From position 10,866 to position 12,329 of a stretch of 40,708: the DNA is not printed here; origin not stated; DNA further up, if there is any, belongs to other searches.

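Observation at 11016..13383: A+T-rich islet: EcoRI-family adenine MTase coupled to a DUF262-HNH nuclease, an atypical R-M or modification-sensing defence candidate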

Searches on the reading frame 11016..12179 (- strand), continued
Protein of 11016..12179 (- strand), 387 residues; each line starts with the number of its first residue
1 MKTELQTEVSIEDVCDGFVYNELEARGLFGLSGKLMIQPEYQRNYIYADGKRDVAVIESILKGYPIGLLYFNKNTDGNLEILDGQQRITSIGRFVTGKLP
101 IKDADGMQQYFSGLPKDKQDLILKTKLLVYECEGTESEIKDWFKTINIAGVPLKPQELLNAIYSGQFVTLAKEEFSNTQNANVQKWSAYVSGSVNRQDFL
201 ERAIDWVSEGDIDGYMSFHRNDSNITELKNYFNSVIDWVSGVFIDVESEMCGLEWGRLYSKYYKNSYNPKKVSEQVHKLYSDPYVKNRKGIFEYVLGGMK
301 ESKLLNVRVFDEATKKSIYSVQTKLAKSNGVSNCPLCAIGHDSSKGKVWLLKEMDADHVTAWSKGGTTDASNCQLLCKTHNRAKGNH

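Call 32: get_annotated_region(hit=H54, flank=4000)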
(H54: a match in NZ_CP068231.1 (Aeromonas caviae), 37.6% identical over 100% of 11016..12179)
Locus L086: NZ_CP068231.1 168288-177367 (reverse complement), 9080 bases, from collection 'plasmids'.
description: Aeromonas caviae strain Aero21 plasmid p1
organism: Aeromonas caviae (NCBI taxid 648)
taxonomy: Bacteria; Pseudomonadota; Gammaproteobacteria; Aeromonadales; Aeromonadaceae; Aeromonas; Aeromonas caviae
host: -; source: combined sewer; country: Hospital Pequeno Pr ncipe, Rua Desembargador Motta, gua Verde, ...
typing (MOB-suite, as given by PLSDB): conjugative; replicon IncP,rep_cluster_2037; relaxase MOBH,MOBP; mating-pair formation MPF_T
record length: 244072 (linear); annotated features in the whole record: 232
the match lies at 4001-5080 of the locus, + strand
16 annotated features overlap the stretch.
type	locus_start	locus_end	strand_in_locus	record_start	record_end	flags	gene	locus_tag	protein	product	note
CDS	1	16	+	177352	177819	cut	-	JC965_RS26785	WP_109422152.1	hypothetical protein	-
CDS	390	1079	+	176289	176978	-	-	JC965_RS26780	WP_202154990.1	site-specific integrase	GO:0015074 - DNA integration [Evidence IEA]; GO:0006310 - DNA recombination [Evidence IEA]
CDS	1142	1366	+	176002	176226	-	-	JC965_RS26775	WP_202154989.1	hypothetical protein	-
CDS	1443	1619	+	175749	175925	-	-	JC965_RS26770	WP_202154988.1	hypothetical protein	-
CDS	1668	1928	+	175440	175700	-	-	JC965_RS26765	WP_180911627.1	hypothetical protein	-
CDS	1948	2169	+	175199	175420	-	-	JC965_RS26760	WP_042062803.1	DUF551 domain-containing protein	-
CDS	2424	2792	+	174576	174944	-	-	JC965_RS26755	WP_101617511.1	hypothetical protein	-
CDS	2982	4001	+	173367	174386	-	-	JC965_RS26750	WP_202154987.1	adenine-specific methyltransferase EcoRI family protein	-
CDS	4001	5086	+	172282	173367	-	-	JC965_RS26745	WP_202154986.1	DUF262 domain-containing protein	-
CDS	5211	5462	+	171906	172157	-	-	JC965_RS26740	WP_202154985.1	hypothetical protein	-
CDS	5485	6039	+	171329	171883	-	-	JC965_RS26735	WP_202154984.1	3'-5' exonuclease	-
CDS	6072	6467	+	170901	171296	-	-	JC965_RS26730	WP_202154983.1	hypothetical protein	-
CDS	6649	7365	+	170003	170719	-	-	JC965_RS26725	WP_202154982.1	phospholipase D family protein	-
CDS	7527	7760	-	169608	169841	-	-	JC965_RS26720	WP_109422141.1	hypothetical protein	-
CDS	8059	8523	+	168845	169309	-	lepB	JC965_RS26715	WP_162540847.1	signal peptidase I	GO:0009306 - protein secretion [Evidence IEA]; GO:0006465 - signal peptide processing [Evidence IEA]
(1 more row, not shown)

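Call 33: find_homologous_proteins(query=L085:1720-2826:+)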
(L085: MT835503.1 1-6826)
Query L085:1720-2826:+ (369 aa): 8000 proteins with E <= 0.001 among 8000 candidates; the best 120 are listed.
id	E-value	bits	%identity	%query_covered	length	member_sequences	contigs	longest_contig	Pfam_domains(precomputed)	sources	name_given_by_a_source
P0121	1.7e-252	855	99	100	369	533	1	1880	PF01844.30,PF03235.20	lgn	-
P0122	2.5e-236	802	93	100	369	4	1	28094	PF01844.30,PF03235.20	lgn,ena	-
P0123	5.0e-236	801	91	100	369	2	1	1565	PF01844.30,PF03235.20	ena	-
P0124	2.7e-235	798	91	100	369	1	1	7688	PF01844.30,PF03235.20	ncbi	ncbi:MAG: HNH endonuclease family protein [Candidatus Gallimonas sp.]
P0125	4.6e-234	794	91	100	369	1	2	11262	PF01844.30,PF03235.20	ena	-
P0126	5.4e-234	794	90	100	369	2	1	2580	PF01844.30,PF03235.20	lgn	-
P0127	7.1e-234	794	91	99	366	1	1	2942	PF01844.30,PF03235.20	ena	-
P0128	7.3e-234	794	91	100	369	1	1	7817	PF01844.30,PF03235.20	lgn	-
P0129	1.6e-233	793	90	100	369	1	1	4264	PF01844.30,PF03235.20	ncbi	-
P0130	1.6e-232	789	90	100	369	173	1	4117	PF01844.30,PF03235.20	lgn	-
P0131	1.0e-231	787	90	100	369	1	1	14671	PF01844.30,PF03235.20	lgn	-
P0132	1.1e-231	786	91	100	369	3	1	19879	PF01844.30,PF03235.20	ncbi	-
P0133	1.6e-231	786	90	100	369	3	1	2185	PF01844.30,PF03235.20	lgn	-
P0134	3.5e-231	785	91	100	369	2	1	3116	PF01844.30,PF03235.20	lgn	-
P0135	1.1e-230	783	90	100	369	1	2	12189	PF01844.30,PF03235.20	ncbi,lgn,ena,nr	ncbi:MAG: DUF262 domain-containing protein [Clostridia bacterium]|nr:DUF262 domain-containing protei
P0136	6.4e-230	781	89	100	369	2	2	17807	PF01844.30,PF03235.20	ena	-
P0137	2.3e-228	776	89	100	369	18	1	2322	PF01844.30,PF03235.20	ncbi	-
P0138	4.1e-228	775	89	100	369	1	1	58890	PF01844.30,PF03235.20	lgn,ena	-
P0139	4.8e-228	775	88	100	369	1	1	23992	PF01844.30,PF03235.20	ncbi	-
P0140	5.4e-228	774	88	100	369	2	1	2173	PF01844.30,PF03235.20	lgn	-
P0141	1.9e-227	773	88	100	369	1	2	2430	PF01844.30,PF03235.20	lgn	-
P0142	6.5e-227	771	88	100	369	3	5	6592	PF01844.30,PF03235.20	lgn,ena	-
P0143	7.2e-227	771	89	99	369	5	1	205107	PF01844.30,PF03235.20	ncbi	-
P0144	1.4e-226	770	88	100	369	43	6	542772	PF01844.30,PF03235.20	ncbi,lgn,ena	-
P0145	2.0e-225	766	87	100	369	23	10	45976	PF01844.30,PF03235.20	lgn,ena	-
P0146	2.5e-225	766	88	100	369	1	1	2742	PF01844.30,PF03235.20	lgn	-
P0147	2.8e-225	765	87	100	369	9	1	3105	PF01844.30,PF03235.20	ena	-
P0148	3.2e-225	765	88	100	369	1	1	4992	PF01844.30,PF03235.20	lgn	-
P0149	4.7e-225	765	87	100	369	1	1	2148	PF01844.30,PF03235.20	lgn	-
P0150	4.8e-225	765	86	100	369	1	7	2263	PF01844.30,PF03235.20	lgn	-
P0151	2.0e-224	763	87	100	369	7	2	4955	PF01844.30,PF03235.20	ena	-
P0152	1.8e-223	759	88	100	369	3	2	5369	PF01844.30,PF03235.20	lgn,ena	-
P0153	2.0e-223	759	88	100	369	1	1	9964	PF01844.30,PF03235.20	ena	-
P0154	2.7e-223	759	85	100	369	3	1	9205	PF01844.30,PF03235.20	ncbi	-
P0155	5.4e-222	755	86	100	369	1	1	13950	PF01844.30,PF03235.20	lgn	-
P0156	6.1e-222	754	85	100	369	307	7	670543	PF01844.30,PF03235.20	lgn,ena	-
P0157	6.1e-222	754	87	100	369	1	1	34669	PF01844.30,PF03235.20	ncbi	-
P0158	2.0e-221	753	86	100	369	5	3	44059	PF01844.30,PF03235.20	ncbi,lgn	-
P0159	2.1e-221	753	86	100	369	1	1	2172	PF01844.30,PF03235.20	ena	-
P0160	4.7e-221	752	85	99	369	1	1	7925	PF01844.30,PF03235.20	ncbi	-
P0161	4.9e-221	751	85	100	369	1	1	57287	PF01844.30,PF03235.20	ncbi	-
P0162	9.2e-221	751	86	100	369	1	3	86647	PF01844.30,PF03235.20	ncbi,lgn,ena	-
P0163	9.9e-221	750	86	100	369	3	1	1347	PF01844.30,PF03235.20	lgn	-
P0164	1.6e-220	750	86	100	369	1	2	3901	PF01844.30,PF03235.20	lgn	-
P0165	2.6e-220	749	85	100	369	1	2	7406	PF01844.30,PF03235.20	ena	-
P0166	3.8e-220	749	86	100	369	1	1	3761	PF01844.30,PF03235.20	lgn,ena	-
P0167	4.0e-220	748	86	100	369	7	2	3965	PF01844.30,PF03235.20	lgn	-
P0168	8.0e-220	747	87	99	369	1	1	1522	PF01844.30,PF03235.20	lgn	-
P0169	9.0e-220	747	85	100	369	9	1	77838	PF01844.30,PF03235.20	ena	-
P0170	6.6e-219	744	86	100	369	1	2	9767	PF01844.30,PF14279.13,PF03235.20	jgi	-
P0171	8.3e-219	744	85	100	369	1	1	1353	PF01844.30,PF03235.20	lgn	-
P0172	3.7e-218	742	86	100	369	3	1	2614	PF01844.30,PF03235.20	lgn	-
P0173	5.1e-218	742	85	100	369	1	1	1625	PF01844.30,PF03235.20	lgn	-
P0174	6.1e-218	741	85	99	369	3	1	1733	PF01844.30,PF03235.20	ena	-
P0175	3.0e-217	739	86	99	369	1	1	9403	PF01844.30,PF03235.20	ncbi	-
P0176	4.0e-217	739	84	100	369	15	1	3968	PF01844.30,PF03235.20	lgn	-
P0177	7.4e-217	738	85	100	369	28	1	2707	PF01844.30,PF03235.20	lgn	-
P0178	9.9e-217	737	84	100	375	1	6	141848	PF01844.30,PF03235.20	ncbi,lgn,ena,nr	ncbi:MAG: DUF262 domain-containing protein [Clostridia bacterium]|nr:DUF262 domain-containing protei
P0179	1.0e-216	737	86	100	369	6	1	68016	PF01844.30,PF03235.20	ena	-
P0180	1.3e-216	737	85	99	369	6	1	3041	PF01844.30,PF03235.20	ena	-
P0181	1.5e-216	737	86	99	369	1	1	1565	PF01844.30,PF03235.20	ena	-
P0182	1.6e-216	737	84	100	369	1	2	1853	PF01844.30,PF03235.20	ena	-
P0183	2.5e-216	736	83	100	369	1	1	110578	PF01844.30,PF03235.20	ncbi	-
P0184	2.6e-216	736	85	100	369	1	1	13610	PF01844.30,PF03235.20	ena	-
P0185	3.7e-216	735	84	100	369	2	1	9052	PF01844.30,PF03235.20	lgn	-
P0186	8.4e-216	734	83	99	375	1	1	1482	PF01844.30,PF03235.20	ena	-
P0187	9.3e-216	734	84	100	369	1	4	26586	PF01844.30,PF03235.20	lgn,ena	-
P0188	1.8e-215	733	84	100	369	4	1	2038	PF01844.30,PF03235.20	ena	-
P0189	1.9e-215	733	83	100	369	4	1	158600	PF01844.30,PF03235.20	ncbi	-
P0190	4.1e-215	732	84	100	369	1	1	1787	PF01844.30,PF03235.20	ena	-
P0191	4.2e-215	732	85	100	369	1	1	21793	PF01844.30,PF03235.20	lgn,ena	-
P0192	8.8e-215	731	83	100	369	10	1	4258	PF01844.30,PF03235.20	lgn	-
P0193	2.9e-214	729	83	100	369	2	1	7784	PF01844.30,PF03235.20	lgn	-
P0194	1.7e-213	727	84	100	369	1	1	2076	PF01844.30,PF14279.13,PF03235.20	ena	-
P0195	2.3e-213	726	84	100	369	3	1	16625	PF01844.30,PF03235.20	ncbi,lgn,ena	-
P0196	1.7e-212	723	82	100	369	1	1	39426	PF01844.30,PF03235.20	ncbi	-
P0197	3.1e-212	722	83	100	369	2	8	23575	PF01844.30,PF03235.20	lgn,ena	-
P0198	4.6e-212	722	83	100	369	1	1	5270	PF01844.30,PF03235.20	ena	-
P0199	6.7e-212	721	83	100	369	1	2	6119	PF01844.30,PF03235.20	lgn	-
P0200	1.2e-211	721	80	100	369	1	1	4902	PF01844.30,PF03235.20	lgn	-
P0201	1.7e-211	720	83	100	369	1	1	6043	PF01844.30,PF03235.20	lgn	-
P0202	3.0e-211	719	82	100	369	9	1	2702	PF01844.30,PF03235.20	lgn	-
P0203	7.6e-211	718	83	100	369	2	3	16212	PF01844.30,PF03235.20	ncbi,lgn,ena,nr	ncbi:MAG: DUF262 domain-containing protein [Clostridia bacterium]|nr:DUF262 domain-containing protei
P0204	9.3e-211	718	84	100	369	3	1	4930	PF01844.30,PF03235.20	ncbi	-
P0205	1.5e-210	717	82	100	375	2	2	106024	PF01844.30,PF03235.20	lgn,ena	-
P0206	5.6e-210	715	83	100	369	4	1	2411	PF01844.30,PF03235.20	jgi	jgi:5-methylcytosine-specific restriction endonuclease McrA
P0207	1.9e-209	713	84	100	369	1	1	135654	PF01844.30,PF03235.20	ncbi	-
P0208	5.0e-209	712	81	100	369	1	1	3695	PF01844.30,PF03235.20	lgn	-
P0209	1.7e-208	710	79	100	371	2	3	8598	PF01844.30,PF03235.20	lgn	-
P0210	1.9e-208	710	83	100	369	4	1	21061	PF01844.30,PF03235.20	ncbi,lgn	-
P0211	7.4e-208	708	81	99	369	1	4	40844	PF01844.30,PF03235.20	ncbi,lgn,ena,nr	ncbi:MAG: DUF262 domain-containing protein [Clostridia bacterium]|nr:DUF262 domain-containing protei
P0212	7.9e-208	708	82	100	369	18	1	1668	PF01844.30,PF03235.20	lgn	-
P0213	2.3e-207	706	80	100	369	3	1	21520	PF01844.30,PF03235.20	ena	-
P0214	2.9e-207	706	80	100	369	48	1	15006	PF01844.30,PF03235.20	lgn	-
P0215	1.1e-206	704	80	100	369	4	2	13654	PF01844.30,PF03235.20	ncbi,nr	ncbi:MAG: DUF262 domain-containing protein [Clostridia bacterium]|nr:DUF262 domain-containing protei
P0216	1.4e-206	704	81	100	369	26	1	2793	PF01844.30,PF03235.20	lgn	-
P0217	1.6e-206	704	79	100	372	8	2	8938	PF01844.30,PF03235.20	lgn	-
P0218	2.1e-206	703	82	100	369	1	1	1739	PF01844.30,PF03235.20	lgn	-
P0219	2.3e-206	703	81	99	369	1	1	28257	PF01844.30,PF03235.20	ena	-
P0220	1.1e-205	701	79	99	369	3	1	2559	PF01844.30,PF03235.20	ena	-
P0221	1.3e-204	697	78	100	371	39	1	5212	PF01844.30,PF03235.20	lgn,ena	-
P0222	1.7e-204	697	81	100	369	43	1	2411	PF01844.30,PF03235.20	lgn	-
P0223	3.6e-204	696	79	100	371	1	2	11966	PF01844.30,PF03235.20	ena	-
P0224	2.3e-203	693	79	100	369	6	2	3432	PF01844.30,PF03235.20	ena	-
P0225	2.7e-203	693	79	100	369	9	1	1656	PF01844.30,PF03235.20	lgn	-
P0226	3.7e-202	689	77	100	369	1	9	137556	PF01844.30,PF03235.20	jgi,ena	-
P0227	7.6e-202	688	79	100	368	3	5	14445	PF01844.30,PF03235.20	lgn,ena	-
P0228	7.9e-202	688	79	100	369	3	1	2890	PF01844.30,PF03235.20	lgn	-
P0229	8.2e-202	688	77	99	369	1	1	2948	PF01844.30,PF03235.20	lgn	-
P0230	3.0e-201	686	78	100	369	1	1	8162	PF01844.30,PF03235.20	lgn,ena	-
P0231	1.1e-200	684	77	99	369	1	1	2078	PF03235.20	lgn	-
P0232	3.3e-200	683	78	99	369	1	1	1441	PF01844.30,PF03235.20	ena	-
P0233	4.4e-200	683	79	100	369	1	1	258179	PF01844.30,PF03235.20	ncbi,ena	-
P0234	4.4e-199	679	77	100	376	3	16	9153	PF01844.30,PF03235.20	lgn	-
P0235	9.5e-199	678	77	99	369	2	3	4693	PF01844.30,PF03235.20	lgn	-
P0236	3.7e-197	673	78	100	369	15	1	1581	PF01844.30,PF03235.20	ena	-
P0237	6.0e-197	672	78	100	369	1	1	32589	PF01844.30,PF03235.20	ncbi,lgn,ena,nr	ncbi:MAG: DUF262 domain-containing protein [Clostridia bacterium]|nr:DUF262 domain-containing protei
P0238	1.5e-196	671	78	100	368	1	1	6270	PF01844.30,PF03235.20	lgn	-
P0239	5.7e-196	669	79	100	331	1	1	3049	PF01844.30,PF03235.20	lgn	-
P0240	9.1e-196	668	76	100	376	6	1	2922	PF01844.30,PF03235.20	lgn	-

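Call 36: search_protein_families(library=phrogs, proteins=[window:11016-12179:-], max_evalue=0.001)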
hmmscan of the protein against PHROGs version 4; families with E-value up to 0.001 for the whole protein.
window:11016-12179:- (387 aa): 9 families
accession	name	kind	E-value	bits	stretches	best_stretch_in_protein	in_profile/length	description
phrog_2598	-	unknown function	3.9e-28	99.5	1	33-244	44-272/352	-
phrog_1583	-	unknown function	4.3e-21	76.1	1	32-256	32-254/417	-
phrog_26759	-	unknown function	2.8e-06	26.9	1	32-97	20-86/593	-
phrog_7785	-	DNA, RNA and nucleotide metabolism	1.3e-05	26.2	1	354-387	81-114/147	HNH endonuclease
phrog_2214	-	DNA, RNA and nucleotide metabolism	3.1e-05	24.3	1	323-387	186-239/429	HNH endonuclease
phrog_338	-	DNA, RNA and nucleotide metabolism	9e-05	23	1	354-386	229-261/340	HNH endonuclease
phrog_589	-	DNA, RNA and nucleotide metabolism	0.00011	23.1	1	348-384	100-138/179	HNH endonuclease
phrog_1035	-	DNA, RNA and nucleotide metabolism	0.00016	22.6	1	332-386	160-212/271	endonuclease VII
phrog_1271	-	DNA, RNA and nucleotide metabolism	0.00094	19.6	0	318-386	253-317/361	HNH endonuclease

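Call 47: predict_structure(alignment_id=A1)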
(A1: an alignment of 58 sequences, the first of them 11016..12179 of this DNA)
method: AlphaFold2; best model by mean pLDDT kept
length: 387 residues; sequences in the alignment: 58
mean_pLDDT: 79.1   pTM: 0.61
mean pLDDT of the five models: 79.1, 76.9, 75.7, 74.0, 70.6
residues with pLDDT >= 90: 92; 70-90: 211; 50-70: 64; < 50: 20
segments of 3 or more residues with pLDDT < 50: 25-27, 40-49, 363-365
pLDDT, mean of each block of 10 residues (from residue 1): 85 83 56 68 42 70 72 79 76 82 75 89 87 77 62 66 68 80 87 80 92 84 91 95 85 93 95 91 81 91 69 82 93 91 89 75 54 82 63
secondary structure, 60 per line:
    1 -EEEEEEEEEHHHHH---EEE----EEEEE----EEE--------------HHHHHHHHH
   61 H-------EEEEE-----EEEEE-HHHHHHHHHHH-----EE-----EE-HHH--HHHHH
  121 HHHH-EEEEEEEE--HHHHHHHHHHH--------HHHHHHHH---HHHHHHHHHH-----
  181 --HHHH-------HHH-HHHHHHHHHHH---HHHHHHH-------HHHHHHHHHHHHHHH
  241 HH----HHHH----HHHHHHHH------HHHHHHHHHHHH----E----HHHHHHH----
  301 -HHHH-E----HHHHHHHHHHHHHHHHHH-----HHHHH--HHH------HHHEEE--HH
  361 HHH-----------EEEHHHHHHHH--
elements in order: E2-10 H11-15 E19-21 E26-30 E35-37 H52-61 E69-73 E79-83 H85-95 H116-124 E126-133 H136-146 H155-162 H166-175 H183-186 H198-208 H212-218 H226-242 H247-250 H255-262 H269-280 H290-296 H302-305 H312-329 H335-339 E354-356 H359-363 E375-377 H378-385

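Call 51: fold_search(model_id=the predicted structure, library=pdb)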
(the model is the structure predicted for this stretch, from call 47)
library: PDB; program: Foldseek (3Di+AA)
matches with E <= 10: 122; with E <= 0.001: 0
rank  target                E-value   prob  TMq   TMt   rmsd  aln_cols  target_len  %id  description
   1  7p9k_A                1.2e-03  0.85  0.22  0.16  25.3       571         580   14  BrxU, GmrSD-family Type IV restriction enzyme (released 2021-12-08)
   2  7ng0                  1.4e-02  0.63  0.15  0.28  15.3       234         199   12  Crystal structure of N- and C-terminally truncated Geobacillus thermoleovorans nucleoid occlusion protein Noc (released 2021-02-17)
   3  6sdk_A                2.3e-02  0.80  0.20  0.35  16.1       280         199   12  Crystal structure of bacterial ParB dimer bound to CDP (released 2019-10-23)
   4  6sdk_B                3.0e-02  0.82  0.20  0.35  14.8       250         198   10  Crystal structure of bacterial ParB dimer bound to CDP (released 2019-10-23)
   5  5k5d_B                3.3e-02  0.51  0.21  0.28  14.1       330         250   14  Structure of the C2221 form of Pnob8-like ParB-N domain (released 2016-06-15)
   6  7bnr_A                4.4e-02  0.66  0.19  0.34  15.4       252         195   14  Crystal structure of a ParB Q52A mutant from Myxococcus xanthus bound to CTPyS (released 2021-09-08)
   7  7ol9_B                4.6e-02  0.63  0.19  0.32  15.0       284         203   12  Crystal structure of C-terminally truncated Bacillus subtilis nucleoid occlusion protein (Noc) complexed to the Noc-bi (released 2022-03-09)
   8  7bnk_A                6.0e-02  0.57  0.19  0.33  14.6       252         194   13  Crystal structure of ParB from Myxococcus xanthus bound to CDP and Monothiophosphate (released 2021-09-08)
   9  7nfu_B                1.1e-01  0.41  0.19  0.31  11.1       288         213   10  Crystal structure of C-terminally truncated Geobacillus thermoleovorans nucleoid occlusion protein Noc (released 2021-02-17)
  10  7o0n_A                1.3e-01  0.41  0.17  0.31  15.8       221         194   15  Crystal structure of a ParB E93A mutant from Myxococcus xanthus bound to CDP and monothiophosphate (released 2021-09-15)
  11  7bnr_B                1.4e-01  0.35  0.18  0.32  15.6       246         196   13  Crystal structure of a ParB Q52A mutant from Myxococcus xanthus bound to CTPyS (released 2021-09-08)
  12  7nfu_A                1.6e-01  0.30  0.19  0.28  11.5       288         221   10  Crystal structure of C-terminally truncated Geobacillus thermoleovorans nucleoid occlusion protein Noc (released 2021-02-17)
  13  7bm8_A                2.1e-01  0.35  0.17  0.32  15.0       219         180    9  Crystal structure of the C-terminally truncated chromosome-partitioning protein ParB from Caulobacter crescentus compl (released 2021-04-28)
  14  7lj1_d                2.3e-01  0.60  0.16  0.44   5.6       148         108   11  Human Prx1-Srx Decameric Complex (released 2021-07-14)
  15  4h9d_C                2.7e-01  0.89  0.12  0.46   5.1        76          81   21  Crystal Structure of Mn-dependent Gme HNH nicking endonuclease from Geobacter metallireducens GS-15, Northeast Structu (released 2012-10-10)
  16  4h9d_A                2.9e-01  0.75  0.11  0.38   7.5        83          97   22  Crystal Structure of Mn-dependent Gme HNH nicking endonuclease from Geobacter metallireducens GS-15, Northeast Structu (released 2012-10-10)
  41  4h9d_B                8.5e-01  0.51  0.11  0.41   7.3        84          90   20  Crystal Structure of Mn-dependent Gme HNH nicking endonuclease from Geobacter metallireducens GS-15, Northeast Structu (released 2012-10-10)
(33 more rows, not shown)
